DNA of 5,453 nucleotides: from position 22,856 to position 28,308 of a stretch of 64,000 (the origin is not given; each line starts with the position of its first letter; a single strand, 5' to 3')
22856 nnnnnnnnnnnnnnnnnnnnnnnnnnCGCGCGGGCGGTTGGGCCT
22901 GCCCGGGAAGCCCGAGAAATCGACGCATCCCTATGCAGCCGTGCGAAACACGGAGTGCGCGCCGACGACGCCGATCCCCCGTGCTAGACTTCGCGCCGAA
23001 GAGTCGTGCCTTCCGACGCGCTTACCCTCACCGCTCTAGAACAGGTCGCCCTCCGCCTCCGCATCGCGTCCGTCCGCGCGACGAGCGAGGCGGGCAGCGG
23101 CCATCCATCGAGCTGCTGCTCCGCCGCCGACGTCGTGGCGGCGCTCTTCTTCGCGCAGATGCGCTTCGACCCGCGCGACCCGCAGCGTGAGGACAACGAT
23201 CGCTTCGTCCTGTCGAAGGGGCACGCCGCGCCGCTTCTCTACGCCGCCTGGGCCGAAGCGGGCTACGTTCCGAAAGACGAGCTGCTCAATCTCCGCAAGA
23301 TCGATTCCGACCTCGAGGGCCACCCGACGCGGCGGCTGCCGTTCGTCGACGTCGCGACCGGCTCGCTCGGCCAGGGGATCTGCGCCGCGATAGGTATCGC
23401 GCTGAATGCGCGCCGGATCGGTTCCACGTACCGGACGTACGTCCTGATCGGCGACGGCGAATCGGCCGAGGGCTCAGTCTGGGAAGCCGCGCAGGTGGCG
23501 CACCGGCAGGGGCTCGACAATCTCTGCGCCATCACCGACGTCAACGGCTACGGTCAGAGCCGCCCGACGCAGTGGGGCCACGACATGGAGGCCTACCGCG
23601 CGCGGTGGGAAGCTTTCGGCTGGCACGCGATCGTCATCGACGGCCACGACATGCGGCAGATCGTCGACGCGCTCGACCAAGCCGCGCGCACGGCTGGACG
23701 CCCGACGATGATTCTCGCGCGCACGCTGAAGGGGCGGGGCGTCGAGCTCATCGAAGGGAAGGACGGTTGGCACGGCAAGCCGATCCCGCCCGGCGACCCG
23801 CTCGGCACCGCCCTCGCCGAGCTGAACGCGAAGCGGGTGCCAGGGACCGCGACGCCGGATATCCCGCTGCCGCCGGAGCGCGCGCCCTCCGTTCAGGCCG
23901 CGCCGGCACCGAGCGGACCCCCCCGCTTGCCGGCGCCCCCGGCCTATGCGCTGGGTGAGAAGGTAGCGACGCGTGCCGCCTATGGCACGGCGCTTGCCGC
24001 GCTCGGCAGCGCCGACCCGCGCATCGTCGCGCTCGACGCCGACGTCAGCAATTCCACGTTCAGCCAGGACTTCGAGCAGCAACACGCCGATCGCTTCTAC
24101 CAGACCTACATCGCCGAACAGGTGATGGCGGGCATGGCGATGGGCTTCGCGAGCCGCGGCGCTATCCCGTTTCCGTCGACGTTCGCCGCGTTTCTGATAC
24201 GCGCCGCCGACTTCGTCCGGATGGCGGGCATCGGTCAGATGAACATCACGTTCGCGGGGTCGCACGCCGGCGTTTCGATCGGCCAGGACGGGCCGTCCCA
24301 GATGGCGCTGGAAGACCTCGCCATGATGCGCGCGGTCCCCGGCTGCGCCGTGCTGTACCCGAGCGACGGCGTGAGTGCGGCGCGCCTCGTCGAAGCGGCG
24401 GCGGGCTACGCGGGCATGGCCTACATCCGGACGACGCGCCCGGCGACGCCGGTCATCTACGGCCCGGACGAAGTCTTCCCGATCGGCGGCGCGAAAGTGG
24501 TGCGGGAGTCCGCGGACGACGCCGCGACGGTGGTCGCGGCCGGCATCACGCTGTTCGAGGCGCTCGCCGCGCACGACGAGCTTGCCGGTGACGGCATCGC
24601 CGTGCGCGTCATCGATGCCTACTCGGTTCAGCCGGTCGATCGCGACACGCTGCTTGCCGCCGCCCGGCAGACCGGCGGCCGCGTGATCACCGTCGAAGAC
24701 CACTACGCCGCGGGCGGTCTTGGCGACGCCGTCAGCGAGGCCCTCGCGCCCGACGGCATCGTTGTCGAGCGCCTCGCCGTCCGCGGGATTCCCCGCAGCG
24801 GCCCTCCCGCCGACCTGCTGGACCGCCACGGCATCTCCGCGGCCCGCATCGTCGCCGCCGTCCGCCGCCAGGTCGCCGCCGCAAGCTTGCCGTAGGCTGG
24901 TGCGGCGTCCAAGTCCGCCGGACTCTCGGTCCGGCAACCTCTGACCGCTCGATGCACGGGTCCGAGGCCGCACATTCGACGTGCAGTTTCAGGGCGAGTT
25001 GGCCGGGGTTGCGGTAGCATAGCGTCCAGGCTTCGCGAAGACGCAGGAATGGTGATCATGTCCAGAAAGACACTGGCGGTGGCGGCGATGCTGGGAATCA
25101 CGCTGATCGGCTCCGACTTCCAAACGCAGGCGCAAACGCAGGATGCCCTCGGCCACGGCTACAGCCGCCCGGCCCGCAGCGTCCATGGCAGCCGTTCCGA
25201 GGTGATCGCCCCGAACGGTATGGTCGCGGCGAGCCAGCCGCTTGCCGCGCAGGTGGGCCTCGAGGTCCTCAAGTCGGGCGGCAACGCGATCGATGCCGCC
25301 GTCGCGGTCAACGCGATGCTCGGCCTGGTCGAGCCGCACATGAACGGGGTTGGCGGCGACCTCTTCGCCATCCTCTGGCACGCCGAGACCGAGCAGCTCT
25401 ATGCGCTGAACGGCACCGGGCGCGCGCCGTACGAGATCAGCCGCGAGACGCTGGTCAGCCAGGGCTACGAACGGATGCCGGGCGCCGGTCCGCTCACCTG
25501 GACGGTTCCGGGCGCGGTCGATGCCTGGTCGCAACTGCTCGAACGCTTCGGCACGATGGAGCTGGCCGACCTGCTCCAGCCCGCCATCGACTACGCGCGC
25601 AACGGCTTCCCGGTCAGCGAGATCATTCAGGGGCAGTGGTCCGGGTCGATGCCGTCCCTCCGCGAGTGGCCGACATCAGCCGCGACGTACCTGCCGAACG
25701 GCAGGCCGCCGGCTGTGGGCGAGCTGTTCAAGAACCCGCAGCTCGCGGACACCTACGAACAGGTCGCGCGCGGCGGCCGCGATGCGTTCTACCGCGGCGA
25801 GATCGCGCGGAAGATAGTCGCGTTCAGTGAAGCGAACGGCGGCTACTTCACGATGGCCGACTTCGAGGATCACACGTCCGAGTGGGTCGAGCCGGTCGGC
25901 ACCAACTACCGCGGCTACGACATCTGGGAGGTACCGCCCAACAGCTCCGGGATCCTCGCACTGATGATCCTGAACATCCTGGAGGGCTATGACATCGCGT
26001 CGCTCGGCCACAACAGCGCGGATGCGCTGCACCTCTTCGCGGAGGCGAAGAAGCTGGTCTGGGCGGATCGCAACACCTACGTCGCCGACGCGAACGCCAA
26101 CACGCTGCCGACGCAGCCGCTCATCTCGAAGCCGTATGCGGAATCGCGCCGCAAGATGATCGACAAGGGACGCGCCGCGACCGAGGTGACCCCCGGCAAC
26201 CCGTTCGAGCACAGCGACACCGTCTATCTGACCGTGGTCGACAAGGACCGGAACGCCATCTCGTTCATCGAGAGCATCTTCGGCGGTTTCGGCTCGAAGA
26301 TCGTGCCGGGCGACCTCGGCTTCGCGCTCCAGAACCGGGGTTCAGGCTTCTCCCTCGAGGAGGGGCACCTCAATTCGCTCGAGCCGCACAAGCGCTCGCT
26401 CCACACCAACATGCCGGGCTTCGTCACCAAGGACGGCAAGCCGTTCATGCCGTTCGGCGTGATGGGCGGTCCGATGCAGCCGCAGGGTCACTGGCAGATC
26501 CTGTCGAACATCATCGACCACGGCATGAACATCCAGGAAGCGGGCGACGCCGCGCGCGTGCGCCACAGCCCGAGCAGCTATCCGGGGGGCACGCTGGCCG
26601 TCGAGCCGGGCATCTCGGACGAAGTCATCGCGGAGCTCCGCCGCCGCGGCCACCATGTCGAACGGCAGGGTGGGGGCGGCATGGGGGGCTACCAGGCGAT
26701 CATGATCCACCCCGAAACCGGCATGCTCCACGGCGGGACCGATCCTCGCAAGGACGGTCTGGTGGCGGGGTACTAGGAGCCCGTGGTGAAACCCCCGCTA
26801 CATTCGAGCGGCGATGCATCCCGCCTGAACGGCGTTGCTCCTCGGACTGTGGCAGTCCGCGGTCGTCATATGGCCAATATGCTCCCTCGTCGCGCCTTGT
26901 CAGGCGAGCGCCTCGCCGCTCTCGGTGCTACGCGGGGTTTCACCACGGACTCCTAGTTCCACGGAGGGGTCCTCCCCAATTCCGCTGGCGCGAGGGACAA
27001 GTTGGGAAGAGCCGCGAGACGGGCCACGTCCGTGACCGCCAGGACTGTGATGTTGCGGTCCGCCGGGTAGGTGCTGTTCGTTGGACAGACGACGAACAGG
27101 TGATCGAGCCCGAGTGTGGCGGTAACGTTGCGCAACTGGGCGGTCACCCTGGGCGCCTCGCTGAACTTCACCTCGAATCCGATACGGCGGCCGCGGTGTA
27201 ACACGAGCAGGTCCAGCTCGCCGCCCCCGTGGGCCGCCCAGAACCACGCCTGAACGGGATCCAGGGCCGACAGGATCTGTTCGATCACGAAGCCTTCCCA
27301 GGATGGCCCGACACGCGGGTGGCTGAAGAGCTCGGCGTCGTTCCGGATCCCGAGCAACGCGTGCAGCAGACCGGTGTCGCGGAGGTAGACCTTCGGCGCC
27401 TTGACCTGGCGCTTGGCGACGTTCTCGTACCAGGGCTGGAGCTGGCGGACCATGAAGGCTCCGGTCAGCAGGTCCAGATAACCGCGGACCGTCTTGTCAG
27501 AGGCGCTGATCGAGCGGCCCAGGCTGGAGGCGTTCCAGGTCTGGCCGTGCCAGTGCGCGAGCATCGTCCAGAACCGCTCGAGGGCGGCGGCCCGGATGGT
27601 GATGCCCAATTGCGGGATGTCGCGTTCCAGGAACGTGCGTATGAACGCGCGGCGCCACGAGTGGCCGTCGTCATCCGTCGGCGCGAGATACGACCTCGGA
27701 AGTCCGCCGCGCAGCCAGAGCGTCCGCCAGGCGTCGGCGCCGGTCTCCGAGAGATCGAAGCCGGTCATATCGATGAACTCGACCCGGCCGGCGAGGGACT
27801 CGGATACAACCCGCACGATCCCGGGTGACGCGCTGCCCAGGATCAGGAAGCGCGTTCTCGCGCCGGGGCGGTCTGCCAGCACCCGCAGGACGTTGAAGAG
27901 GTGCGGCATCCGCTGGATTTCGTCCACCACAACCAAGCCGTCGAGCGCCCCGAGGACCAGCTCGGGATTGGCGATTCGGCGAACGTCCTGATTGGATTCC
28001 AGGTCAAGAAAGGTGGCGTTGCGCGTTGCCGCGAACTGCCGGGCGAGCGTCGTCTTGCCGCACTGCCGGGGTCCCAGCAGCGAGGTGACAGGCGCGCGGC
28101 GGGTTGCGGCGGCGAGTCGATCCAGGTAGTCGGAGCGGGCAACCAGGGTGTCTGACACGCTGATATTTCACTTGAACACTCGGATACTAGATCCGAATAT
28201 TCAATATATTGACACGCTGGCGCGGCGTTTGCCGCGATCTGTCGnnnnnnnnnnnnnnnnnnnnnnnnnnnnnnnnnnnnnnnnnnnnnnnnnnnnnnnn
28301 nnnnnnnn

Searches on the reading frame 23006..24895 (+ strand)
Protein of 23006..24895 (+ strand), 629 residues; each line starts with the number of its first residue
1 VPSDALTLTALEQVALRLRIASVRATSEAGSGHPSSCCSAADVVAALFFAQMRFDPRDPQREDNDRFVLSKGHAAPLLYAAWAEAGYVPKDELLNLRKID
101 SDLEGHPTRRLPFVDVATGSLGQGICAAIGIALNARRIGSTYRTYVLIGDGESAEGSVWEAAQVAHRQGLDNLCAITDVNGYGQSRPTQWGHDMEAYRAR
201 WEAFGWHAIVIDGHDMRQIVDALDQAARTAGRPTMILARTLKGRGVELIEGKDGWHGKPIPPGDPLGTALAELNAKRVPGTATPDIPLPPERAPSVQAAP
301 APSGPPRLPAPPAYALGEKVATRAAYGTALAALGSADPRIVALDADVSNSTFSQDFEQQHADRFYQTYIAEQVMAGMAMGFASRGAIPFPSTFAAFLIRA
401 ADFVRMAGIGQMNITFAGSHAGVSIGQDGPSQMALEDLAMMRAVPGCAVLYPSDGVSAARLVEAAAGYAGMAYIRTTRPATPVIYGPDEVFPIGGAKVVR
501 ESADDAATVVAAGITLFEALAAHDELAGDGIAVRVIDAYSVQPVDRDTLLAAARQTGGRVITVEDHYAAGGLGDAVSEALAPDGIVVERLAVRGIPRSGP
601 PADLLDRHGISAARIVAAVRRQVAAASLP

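Call 44: search_protein_families(library=pfam, proteins=[window:23006-24895:+], max_evalue=0.001)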
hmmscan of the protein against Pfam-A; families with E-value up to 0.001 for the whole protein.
window:23006-24895:+ (629 aa): 5 families
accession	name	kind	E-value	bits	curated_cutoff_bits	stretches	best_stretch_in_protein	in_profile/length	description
PF00456.26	Transketolase_N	-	2.5e-49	168.5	22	1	15-260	6-263/334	Transketolase, thiamine diphosphate binding domain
PF02779.29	Transket_pyr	-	2.2e-43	148.3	27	1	319-481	2-172/174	Transketolase, pyrimidine binding domain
PF02780.25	Transketolase_C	-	7.8e-25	87.6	25.9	1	497-615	2-124/124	Transketolase, C-terminal domain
PF00676.26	E1_dh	-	7.3e-09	35.4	22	1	121-231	103-212/300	Dehydrogenase E1 component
PF13292.11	DXP_synthase_N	-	8e-06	25.8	21.2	0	6-170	13-162/274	1-deoxy-D-xylulose-5-phosphate synthase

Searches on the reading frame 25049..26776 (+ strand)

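Call 5: search_protein_families(library=pfam, proteins=[window:25049-26776:+], max_evalue=0.01)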
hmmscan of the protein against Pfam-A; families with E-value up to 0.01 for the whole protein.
window:25049-26776:+ (575 aa): 1 family
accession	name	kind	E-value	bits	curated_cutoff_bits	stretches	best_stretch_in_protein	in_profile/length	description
PF01019.26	G_glu_transpept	-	2.8e-156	521.8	27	1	72-570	2-512/512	Gamma-glutamyltranspeptidase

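Call 6: search_protein_families(library=ncbifam, proteins=[window:25049-26776:+], max_evalue=0.01)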
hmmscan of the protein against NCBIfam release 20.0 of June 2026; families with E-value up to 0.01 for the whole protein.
window:25049-26776:+ (575 aa): 2 families
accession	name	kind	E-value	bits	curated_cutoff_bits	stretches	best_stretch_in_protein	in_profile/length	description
TIGR00066.1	g_glut_trans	equivalog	2.9e-125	418.7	357.85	1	57-567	1-518/518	gamma-glutamyltransferase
NF007187.0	PRK09615.1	equivalog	3.1e-94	316.3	990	1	13-575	10-581/581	gamma-glutamyltransferase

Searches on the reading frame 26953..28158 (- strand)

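Call 5: search_protein_families(library=pfam, proteins=[window:26953-28158:-], max_evalue=0.01)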
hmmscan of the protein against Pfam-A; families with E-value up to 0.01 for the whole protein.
window:26953-28158:- (401 aa): 5 families
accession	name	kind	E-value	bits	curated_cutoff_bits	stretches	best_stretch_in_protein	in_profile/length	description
PF13635.12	DUF4143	-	4.4e-43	147.2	28.1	1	178-332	1-159/160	Domain of unknown function (DUF4143)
PF13173.12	AAA_14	-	1.4e-21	77.3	27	1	23-138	3-127/129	AAA domain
PF13401.12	AAA_22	-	0.00034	21.4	27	0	21-47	4-30/130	AAA domain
PF13191.12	AAA_16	-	0.0019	19.1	32.6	1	5-50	2-55/167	AAA ATPase domain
PF00004.35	AAA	-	0.005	17.7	21.2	0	27-59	3-35/131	ATPase family associated with various cellular activities (AAA)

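Call 6: search_protein_families(library=ncbifam, proteins=[window:26953-28158:-], max_evalue=0.01)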
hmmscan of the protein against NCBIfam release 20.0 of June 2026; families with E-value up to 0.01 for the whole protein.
window:26953-28158:- (401 aa): 2 families
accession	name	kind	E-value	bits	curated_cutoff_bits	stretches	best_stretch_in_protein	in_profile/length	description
NF006485.0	PRK08903.1-5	equivalog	0.00092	18.9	289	1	17-85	31-101/233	DnaA regulatory inactivator Hda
NF002988.0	PRK03731.1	equivalog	0.0081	15.9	161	0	27-54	7-34/174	shikimate kinase AroL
